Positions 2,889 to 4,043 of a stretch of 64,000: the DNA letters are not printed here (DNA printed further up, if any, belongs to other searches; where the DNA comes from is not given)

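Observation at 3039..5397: Candidate new two-gene TIR-domain defence cassette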

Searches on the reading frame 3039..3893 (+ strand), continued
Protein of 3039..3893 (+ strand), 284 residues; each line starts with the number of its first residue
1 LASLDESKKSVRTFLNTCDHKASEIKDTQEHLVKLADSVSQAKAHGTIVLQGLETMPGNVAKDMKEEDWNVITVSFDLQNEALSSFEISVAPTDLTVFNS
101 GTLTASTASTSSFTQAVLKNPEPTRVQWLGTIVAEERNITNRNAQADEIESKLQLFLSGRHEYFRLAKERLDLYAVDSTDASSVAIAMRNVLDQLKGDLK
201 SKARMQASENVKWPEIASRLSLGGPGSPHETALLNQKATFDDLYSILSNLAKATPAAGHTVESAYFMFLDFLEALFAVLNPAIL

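Call 86: search_dna_similar(query=window:3039-3893:+, collection=phages, mode=protein, max_evalue=0.01, max_rows=15)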
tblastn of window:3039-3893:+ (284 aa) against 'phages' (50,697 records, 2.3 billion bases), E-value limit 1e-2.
No match.

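Call 89: search_protein_families(library=padloc, proteins=[L098:1276-1854:+, L100:1197-1829:-, L106:1379-1948:+, L110:556-1128:-, L110:2560-3078:-, L110:3151-3969:-, L113:3403-4128:+, L114:568-1308:+, L114:1440-2138:+, L101:1-2040:+], max_evalue=0.001)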
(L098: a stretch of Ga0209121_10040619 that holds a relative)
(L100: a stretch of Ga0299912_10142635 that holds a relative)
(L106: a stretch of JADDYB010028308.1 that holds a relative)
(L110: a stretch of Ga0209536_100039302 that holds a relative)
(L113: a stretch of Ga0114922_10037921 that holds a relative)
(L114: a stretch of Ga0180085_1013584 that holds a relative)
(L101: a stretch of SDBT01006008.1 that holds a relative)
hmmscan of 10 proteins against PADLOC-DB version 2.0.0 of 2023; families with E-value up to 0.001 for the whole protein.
L098:1276-1854:+ (192 aa): 0 families

L100:1197-1829:- (210 aa): 0 families

L106:1379-1948:+ (189 aa): 0 families

L110:556-1128:- (190 aa): 0 families

L110:2560-3078:- (172 aa): 0 families

L110:3151-3969:- (272 aa): 0 families

L113:3403-4128:+ (241 aa): 0 families

L114:568-1308:+ (246 aa): 0 families

L114:1440-2138:+ (232 aa): 0 families

L101:1-2040:+ (679 aa): 3 families
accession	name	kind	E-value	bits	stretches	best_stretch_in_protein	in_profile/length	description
PDLC03648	REase_III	-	3.2e-20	69.9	2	71-345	130-391/871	Type III restriction enzyme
PDLC03647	REase_III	-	6.5e-10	35.8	1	238-340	476-585/989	Type III restriction enzyme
PDLC03649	REase_III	-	4.6e-06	22.8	1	213-311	445-537/973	Type III restriction enzyme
